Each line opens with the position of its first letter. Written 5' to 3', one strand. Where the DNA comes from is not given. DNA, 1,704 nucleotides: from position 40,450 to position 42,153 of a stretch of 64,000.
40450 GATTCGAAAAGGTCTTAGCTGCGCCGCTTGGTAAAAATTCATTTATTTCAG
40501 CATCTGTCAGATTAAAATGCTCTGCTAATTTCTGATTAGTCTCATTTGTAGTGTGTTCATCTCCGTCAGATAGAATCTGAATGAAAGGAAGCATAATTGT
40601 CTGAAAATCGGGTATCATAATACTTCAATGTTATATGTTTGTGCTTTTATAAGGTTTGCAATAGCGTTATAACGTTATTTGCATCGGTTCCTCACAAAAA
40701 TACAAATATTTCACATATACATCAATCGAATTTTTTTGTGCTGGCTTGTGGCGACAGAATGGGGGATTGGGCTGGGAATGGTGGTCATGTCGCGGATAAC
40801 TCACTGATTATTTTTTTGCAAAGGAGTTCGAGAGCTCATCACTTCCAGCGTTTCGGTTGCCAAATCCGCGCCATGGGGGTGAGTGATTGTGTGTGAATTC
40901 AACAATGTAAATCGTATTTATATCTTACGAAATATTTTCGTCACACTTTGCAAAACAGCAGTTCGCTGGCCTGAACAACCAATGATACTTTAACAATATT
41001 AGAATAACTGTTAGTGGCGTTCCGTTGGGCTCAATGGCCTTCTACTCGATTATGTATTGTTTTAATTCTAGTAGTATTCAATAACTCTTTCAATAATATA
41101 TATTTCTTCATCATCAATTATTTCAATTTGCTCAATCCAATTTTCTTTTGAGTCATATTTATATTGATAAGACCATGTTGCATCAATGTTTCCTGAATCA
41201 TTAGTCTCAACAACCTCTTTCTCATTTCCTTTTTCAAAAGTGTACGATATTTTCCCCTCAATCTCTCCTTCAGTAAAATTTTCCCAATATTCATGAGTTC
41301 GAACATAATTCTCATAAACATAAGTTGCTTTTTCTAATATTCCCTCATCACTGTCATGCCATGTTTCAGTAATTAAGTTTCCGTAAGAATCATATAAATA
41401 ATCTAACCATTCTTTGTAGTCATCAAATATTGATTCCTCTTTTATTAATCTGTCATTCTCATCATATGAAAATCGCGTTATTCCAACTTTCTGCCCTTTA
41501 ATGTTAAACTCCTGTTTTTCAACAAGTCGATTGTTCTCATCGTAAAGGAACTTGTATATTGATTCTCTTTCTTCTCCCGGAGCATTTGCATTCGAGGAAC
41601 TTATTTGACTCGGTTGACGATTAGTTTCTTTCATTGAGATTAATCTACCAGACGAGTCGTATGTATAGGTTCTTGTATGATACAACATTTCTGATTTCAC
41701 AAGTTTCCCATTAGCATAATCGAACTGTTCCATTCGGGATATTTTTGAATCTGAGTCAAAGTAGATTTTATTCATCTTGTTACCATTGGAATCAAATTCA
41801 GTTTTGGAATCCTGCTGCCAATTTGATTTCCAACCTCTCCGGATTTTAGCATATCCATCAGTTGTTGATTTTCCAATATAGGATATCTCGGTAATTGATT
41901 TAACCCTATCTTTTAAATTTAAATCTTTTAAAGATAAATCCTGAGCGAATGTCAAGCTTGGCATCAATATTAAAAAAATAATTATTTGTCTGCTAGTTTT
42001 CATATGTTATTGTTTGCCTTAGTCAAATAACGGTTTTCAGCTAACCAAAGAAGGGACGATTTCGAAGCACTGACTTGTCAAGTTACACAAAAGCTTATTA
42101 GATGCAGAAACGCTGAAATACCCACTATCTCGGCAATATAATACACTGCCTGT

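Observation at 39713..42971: Low-GC islet: mrr plus a YD-repeat lipoprotein and a 5-TM protein, with two perfect 84-nt promoter-bearing direct repeats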

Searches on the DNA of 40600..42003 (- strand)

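Call 70: build_rna_model(alignment_id=A6, structure=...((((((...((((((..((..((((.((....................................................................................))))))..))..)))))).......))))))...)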
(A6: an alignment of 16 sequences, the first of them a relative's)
Model R1 built from alignment A6 (16 sequences, 149 columns); structure: as given.
model positions 136; base pairs 20; branch points 0; effective number of sequences 16; information 0.546 bits per position. Calibrated on 0.2 Mb of random sequence (short: E-values are rough).
structure used (alignment columns):
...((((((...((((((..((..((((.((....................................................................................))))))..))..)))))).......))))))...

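Call 71: search_with_rna_model(model_id=R1, source=window, filters=off, max_evalue=10, show_alignments=3)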
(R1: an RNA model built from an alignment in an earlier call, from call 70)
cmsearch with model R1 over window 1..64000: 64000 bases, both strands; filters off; matches with E-value up to 10: 16.
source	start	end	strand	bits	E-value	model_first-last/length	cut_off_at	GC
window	42023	42160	-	30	6.8e-05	1-136/136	no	0.4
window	61341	61380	-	9.7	1.7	1-136/136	no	0.22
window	61341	61380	+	9.3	2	1-136/136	no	0.22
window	25413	25480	+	9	2.4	37-102/136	no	0.38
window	49915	50041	-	8.8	2.6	1-136/136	no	0.29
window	36457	36492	+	8.8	2.7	1-136/136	no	0.31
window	16664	16727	-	8.8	2.7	1-136/136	no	0.33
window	22667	22737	-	6.9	6.8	1-136/136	no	0.42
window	14168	14205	-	6.7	7.6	1-136/136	no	0.45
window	3297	3348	+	6.6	7.9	1-136/136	no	0.37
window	15731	15793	+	6.5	8.4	1-136/136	no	0.46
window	46117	46184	+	6.4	8.8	1-136/136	no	0.44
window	42590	42641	-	6.4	8.9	51-102/136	no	0.21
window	38617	38682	-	6.4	9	1-136/136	no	0.38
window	1575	1623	-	6.3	9.3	1-136/136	no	0.35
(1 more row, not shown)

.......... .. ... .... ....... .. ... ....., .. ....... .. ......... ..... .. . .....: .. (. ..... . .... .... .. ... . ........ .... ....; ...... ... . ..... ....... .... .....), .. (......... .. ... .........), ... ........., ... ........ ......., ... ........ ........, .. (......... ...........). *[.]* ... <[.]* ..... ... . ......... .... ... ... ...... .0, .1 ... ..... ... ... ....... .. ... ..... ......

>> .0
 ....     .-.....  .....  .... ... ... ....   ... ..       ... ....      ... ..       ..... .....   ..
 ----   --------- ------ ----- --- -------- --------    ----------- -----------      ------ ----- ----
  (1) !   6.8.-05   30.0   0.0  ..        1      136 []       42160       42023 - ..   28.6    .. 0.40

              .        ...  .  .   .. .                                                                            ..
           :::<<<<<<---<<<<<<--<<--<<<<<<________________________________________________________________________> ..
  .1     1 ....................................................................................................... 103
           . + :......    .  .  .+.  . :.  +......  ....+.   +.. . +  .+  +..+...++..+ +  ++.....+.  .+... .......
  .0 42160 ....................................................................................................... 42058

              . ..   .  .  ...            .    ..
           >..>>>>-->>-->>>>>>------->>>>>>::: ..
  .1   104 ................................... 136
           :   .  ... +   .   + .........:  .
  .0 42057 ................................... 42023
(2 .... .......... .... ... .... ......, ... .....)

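Call 72: search_with_rna_model(model_id=R1, sources=[L095, L096, L097, L098, L099, L100, L101, L103, L104, L105, L106, L107, L108, L109, L111, L112, L113, L114, L118, L119, L122, L124, L127, L128, L130, L133, L175, L176, L179, L180, L167], max_evalue=0.01)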
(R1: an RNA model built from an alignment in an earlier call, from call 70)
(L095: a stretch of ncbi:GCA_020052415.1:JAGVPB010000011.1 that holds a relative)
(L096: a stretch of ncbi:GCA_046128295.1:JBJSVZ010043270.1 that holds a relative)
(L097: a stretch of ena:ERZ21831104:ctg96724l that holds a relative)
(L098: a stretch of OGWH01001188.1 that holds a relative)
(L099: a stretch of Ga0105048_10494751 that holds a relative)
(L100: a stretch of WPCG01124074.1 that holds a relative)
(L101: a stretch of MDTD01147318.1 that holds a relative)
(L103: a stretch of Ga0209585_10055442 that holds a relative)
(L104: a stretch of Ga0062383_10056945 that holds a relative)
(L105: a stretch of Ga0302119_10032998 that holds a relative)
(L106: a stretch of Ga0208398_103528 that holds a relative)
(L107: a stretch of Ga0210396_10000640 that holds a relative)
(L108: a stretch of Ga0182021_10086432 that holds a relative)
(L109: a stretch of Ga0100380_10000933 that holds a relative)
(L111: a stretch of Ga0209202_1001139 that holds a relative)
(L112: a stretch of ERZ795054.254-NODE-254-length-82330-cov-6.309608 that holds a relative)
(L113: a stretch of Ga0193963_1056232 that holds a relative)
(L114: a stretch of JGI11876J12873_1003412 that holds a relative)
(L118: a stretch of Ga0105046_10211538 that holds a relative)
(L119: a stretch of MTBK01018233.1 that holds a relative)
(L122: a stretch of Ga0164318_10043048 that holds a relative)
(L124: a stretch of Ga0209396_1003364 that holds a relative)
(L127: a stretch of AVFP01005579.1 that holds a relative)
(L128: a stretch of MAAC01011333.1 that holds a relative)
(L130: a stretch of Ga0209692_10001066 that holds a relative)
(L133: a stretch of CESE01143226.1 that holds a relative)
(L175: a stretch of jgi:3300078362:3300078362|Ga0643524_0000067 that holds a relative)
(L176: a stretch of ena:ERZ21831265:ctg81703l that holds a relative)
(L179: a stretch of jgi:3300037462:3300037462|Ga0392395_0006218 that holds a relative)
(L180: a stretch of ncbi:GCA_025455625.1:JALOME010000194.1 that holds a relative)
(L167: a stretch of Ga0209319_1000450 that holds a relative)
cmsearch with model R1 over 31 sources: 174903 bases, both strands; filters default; matches with E-value up to 0.01: 46.
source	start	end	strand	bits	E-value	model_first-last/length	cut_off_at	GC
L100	1518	1652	+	106.9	3.9e-21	1-136/136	no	0.42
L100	747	881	+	104.8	1.1e-20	1-136/136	no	0.45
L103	1298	1433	+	99.7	1.4e-19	1-136/136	no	0.54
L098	3193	3327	+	95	1.5e-18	1-136/136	no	0.47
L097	1420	1555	+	93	4.1e-18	1-136/136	no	0.44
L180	720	855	+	92.8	4.5e-18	1-136/136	no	0.42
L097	13115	13251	+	88.5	3.8e-17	1-136/136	no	0.57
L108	379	515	+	88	4.9e-17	1-136/136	no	0.44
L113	985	1119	+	86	1.4e-16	1-136/136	no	0.44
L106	3291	3426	+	84.8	2.4e-16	1-136/136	no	0.41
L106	1949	2084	+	84.1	3.5e-16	1-136/136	no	0.4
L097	3828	3964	+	82.7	7e-16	1-136/136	no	0.57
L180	3302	3439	+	77.6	8.8e-15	1-136/136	no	0.43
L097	8944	9080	+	77.2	1.1e-14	1-136/136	no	0.57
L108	1794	1930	+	75.9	2.1e-14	1-136/136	no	0.59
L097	2370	2506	+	75.3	2.8e-14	1-136/136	no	0.5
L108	2807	2941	+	75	3.3e-14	1-136/136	no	0.39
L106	2522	2657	+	68.9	6.9e-13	1-136/136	no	0.43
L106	1163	1298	+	68.2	9.8e-13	1-136/136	no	0.42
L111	1367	1501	+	65.7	3.3e-12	1-136/136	no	0.36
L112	1367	1501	+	65.7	3.3e-12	1-136/136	no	0.36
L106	1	128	+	65.6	3.6e-12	9-136/136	5'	0.44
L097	11846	11982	+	65.5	3.7e-12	1-136/136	no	0.58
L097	3149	3286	+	61.8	2.4e-11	1-136/136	no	0.54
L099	662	808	+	60.8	3.9e-11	1-136/136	no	0.46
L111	4646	4779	+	58.2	1.4e-10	1-136/136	no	0.45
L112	4646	4779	+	58.2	1.4e-10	1-136/136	no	0.45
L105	842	968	+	54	1.1e-09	1-136/136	no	0.5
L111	5454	5577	+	53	1.9e-09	1-136/136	no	0.47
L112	5454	5577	+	53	1.9e-09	1-136/136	no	0.47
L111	2712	2847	+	51.9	3.3e-09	1-136/136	no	0.49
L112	2712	2847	+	51.9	3.3e-09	1-136/136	no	0.49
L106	3945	4054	+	40.7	8.7e-07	1-110/136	3'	0.39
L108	1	123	+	37.9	3.5e-06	12-136/136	5'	0.45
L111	3841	3977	+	37.9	3.6e-06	1-136/136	no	0.47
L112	3841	3977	+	37.9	3.6e-06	1-136/136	no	0.47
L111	2023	2158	+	36.5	7.1e-06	1-136/136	no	0.33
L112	2023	2158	+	36.5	7.1e-06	1-136/136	no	0.33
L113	177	316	+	36.2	8.3e-06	1-136/136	no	0.42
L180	1858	2012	+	31.8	7.6e-05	1-136/136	no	0.5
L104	1464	1559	+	30.5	0.00014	1-96/136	3'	0.48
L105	148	231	+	30.1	0.00018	1-136/136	no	0.55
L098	770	851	+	29.8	0.00021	1-136/136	no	0.52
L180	2625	2792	+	29.3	0.00027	1-136/136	no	0.4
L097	10385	10519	+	28.2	0.00045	1-136/136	no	0.44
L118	1788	1926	+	25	0.0022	1-136/136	no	0.47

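Call 91: search_with_rna_model(model_id=R1, sources=[L181, L182, L183, L184, L177, L178], max_evalue=0.01)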
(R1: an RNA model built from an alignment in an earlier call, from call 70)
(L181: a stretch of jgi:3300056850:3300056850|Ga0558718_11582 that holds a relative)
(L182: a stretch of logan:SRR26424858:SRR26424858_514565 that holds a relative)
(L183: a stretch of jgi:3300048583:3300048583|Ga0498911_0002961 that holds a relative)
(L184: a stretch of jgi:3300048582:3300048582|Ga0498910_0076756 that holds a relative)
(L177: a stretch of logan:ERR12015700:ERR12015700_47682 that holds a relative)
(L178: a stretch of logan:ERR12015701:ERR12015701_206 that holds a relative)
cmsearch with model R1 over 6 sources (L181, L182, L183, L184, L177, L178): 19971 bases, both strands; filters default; matches with E-value up to 0.01: 11.
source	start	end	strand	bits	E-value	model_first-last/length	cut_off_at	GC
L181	3225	3360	+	54.9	8.3e-11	1-136/136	no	0.45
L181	4922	5057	+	52.6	2.7e-10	1-136/136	no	0.37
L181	5628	5766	+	43.7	2.3e-08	1-136/136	no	0.35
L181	136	270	+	40.8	9.5e-08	1-136/136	no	0.42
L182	1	128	+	33.3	4.1e-06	8-136/136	5'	0.41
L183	5873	6000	+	32.7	5.6e-06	1-136/136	no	0.4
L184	1575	1702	+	32.7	5.6e-06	1-136/136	no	0.4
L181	2279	2412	+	28.9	3.7e-05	1-136/136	no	0.39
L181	1247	1415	+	26.5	0.00012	1-136/136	no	0.39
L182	1105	1273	+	26.5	0.00012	1-136/136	no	0.39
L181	4107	4241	+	25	0.00026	1-136/136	no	0.35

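Call 98: search_with_rna_model(model_id=R1, source=window, start=40600, end=41100, filters=off, max_evalue=10, show_alignments=3)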
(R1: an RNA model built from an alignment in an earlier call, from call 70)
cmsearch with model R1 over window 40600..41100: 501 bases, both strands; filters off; matches with E-value up to 10: 16.
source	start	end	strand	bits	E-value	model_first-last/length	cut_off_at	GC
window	40986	41018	+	4.1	0.21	1-136/136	no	0.27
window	40627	40685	+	4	0.23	41-102/136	no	0.29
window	41000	41018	-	3.1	0.36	1-136/136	no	0.37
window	40665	40682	-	1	1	1-136/136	no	0.33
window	40613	40638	-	1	1.1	1-136/136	no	0.19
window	40792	40815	-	-0.1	1.8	1-136/136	no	0.33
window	40792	40815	+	-0.3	2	1-136/136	no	0.33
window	40825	40849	-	-0.5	2.2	79-102/136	no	0.52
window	40690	40743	+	-1.2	3.1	1-136/136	no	0.28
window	40910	40932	-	-1.7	3.9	1-136/136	no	0.22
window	40690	40753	-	-2.7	6.5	1-136/136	no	0.34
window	40831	40852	+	-2.8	6.7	1-136/136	no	0.5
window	40868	40880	+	-3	7.6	1-136/136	no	0.77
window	40926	40933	+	-3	7.7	95-102/136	no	0.25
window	40981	40997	-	-3.5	9.6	1-136/136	no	0.18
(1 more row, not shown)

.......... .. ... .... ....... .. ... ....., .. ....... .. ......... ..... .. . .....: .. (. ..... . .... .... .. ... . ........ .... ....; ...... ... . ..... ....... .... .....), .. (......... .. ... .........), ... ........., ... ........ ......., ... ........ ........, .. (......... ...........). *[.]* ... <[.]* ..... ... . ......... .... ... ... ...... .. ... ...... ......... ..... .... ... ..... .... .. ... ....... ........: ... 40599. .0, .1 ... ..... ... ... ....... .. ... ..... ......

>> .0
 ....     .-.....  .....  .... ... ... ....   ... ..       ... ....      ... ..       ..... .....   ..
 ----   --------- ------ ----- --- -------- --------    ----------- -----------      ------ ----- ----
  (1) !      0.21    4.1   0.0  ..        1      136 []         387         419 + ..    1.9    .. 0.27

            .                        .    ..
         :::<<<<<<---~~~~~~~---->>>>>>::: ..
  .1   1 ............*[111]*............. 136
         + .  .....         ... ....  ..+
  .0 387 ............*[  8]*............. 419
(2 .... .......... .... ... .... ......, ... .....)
